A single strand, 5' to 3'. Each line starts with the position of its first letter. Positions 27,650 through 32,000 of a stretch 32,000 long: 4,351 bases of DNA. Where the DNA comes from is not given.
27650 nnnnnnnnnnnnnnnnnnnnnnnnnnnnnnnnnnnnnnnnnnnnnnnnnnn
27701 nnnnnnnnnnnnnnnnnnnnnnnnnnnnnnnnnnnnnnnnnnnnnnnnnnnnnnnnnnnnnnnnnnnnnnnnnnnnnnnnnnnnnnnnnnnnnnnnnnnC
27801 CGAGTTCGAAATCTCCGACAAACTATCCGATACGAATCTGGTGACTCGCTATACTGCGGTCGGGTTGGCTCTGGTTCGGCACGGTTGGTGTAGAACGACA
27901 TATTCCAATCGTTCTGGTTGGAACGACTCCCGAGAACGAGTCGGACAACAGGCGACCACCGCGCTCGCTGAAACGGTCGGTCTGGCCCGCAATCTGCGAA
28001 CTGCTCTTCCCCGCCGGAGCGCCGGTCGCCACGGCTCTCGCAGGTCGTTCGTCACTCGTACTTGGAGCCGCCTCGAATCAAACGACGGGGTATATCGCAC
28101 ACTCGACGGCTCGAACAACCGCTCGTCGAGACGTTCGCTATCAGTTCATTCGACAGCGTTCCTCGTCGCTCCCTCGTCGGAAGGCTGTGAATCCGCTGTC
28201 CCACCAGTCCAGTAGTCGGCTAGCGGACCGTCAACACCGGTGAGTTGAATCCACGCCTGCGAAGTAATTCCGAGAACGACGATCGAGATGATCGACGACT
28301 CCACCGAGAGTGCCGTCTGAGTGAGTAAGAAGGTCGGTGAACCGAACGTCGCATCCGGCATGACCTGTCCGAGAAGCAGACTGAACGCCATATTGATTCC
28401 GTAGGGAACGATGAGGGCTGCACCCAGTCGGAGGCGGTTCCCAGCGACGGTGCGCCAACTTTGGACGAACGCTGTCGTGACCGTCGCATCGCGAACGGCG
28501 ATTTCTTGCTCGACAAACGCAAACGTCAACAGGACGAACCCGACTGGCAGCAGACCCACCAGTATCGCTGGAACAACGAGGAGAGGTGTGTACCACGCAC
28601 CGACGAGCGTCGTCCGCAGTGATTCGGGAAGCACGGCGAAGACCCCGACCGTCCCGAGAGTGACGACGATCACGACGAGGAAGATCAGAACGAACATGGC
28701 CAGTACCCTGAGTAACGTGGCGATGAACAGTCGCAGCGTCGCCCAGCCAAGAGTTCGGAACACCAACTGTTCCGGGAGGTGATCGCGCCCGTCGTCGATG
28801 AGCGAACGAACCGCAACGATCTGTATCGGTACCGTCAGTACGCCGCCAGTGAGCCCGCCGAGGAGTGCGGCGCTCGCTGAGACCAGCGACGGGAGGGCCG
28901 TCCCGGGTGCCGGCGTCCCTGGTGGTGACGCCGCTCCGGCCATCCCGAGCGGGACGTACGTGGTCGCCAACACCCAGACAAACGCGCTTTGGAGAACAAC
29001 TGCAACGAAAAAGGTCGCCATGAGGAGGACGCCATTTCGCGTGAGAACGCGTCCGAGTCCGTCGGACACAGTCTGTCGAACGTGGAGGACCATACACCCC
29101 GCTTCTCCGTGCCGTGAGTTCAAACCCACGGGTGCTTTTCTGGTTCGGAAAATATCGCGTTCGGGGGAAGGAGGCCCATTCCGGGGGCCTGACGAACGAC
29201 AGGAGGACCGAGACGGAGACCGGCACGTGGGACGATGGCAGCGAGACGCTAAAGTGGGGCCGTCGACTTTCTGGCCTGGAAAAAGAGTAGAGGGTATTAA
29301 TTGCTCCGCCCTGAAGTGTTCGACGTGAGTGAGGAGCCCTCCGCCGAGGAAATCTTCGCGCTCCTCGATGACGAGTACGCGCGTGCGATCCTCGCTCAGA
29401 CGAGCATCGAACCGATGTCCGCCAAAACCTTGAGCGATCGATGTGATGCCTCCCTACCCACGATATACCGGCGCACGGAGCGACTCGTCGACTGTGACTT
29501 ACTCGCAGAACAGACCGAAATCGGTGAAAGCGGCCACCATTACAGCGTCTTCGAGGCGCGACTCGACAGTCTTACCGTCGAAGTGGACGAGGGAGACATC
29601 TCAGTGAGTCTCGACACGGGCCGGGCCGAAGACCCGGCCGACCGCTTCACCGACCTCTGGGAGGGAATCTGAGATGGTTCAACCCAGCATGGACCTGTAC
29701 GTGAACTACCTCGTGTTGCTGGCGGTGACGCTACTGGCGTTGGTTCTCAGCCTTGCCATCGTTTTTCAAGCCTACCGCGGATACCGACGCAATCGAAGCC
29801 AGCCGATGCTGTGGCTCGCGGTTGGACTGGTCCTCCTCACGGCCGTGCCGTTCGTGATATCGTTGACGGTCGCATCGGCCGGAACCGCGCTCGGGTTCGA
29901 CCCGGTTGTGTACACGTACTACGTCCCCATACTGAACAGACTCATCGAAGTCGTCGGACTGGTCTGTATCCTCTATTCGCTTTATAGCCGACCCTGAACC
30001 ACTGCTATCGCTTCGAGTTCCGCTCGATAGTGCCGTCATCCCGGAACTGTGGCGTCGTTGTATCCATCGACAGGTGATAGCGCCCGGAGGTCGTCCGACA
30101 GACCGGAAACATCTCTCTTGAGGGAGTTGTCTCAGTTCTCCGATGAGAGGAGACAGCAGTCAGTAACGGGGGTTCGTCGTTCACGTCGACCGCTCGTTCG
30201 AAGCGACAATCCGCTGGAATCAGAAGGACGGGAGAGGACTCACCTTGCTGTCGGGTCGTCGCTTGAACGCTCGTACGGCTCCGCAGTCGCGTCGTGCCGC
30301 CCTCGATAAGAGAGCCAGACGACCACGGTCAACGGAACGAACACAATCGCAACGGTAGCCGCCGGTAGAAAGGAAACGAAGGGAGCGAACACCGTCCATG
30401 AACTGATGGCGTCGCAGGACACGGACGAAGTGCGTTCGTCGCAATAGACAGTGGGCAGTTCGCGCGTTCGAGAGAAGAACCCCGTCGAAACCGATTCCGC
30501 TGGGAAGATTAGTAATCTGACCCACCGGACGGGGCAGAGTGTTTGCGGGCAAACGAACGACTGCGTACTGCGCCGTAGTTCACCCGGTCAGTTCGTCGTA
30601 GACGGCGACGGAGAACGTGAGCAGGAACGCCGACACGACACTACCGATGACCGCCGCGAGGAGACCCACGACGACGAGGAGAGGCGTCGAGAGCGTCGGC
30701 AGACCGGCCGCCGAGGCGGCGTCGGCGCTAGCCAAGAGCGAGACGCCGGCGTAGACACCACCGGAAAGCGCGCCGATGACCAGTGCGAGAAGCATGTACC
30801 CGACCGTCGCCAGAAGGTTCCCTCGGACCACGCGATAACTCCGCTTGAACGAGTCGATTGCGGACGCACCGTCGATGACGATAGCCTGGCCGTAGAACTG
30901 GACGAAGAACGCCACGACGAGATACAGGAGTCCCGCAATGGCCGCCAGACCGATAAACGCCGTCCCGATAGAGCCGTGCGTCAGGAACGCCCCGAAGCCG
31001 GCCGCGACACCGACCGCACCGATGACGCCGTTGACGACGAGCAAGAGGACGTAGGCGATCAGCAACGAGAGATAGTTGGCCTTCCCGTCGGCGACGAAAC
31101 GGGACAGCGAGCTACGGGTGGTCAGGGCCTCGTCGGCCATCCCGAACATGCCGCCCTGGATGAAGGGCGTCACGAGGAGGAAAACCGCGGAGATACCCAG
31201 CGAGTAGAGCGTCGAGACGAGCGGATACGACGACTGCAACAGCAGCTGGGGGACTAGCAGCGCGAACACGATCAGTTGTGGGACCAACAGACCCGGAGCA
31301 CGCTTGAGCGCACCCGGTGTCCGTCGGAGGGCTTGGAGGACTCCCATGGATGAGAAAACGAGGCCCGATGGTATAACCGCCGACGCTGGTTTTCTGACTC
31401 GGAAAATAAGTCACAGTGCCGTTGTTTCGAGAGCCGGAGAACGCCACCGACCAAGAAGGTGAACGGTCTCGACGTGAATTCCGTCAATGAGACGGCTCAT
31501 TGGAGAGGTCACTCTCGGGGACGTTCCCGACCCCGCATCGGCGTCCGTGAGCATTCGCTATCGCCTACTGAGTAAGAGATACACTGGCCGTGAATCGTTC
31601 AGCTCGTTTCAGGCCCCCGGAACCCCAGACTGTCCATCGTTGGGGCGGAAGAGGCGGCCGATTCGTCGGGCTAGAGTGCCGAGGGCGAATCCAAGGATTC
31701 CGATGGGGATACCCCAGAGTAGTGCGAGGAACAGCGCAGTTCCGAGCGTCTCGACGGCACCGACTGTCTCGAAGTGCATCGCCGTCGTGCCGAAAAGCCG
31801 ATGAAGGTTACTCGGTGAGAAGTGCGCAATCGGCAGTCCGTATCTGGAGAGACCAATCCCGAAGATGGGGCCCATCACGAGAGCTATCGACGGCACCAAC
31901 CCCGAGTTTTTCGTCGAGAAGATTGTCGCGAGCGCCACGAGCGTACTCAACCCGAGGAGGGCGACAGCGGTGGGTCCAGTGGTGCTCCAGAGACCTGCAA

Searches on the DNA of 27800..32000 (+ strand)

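Call 90: search_dna_similar(query=window:27800-32000:+, collection=plasmids, mode=near, max_rows=8)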
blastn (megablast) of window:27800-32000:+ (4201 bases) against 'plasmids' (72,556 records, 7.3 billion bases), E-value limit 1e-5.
Records with a match: 3; places in all: 3; records where one place covers at least 80% of the query: 2.
Best place of each record, by identity: 95-99% 2; 60-80% 1.
By first word of the organism name: Haloferax 3.
By predicted mobility (MOB-suite, as given by PLSDB): non-mobilizable 3.
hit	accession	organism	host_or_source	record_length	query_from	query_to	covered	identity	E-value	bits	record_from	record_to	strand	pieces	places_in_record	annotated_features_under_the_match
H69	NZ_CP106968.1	Haloferax alexandrinus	-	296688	3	4201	100%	98.8%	0e+0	7476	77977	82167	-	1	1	hypothetical protein (x4) | helix-turn-helix domain-containing protein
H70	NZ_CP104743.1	Haloferax lucentense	-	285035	3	4201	100%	98.7%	0e+0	7454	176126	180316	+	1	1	hypothetical protein (x4) | helix-turn-helix domain-containing protein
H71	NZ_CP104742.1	Haloferax lucentense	-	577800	2787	3560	18%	79.6%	2e-154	555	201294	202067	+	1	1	hypothetical protein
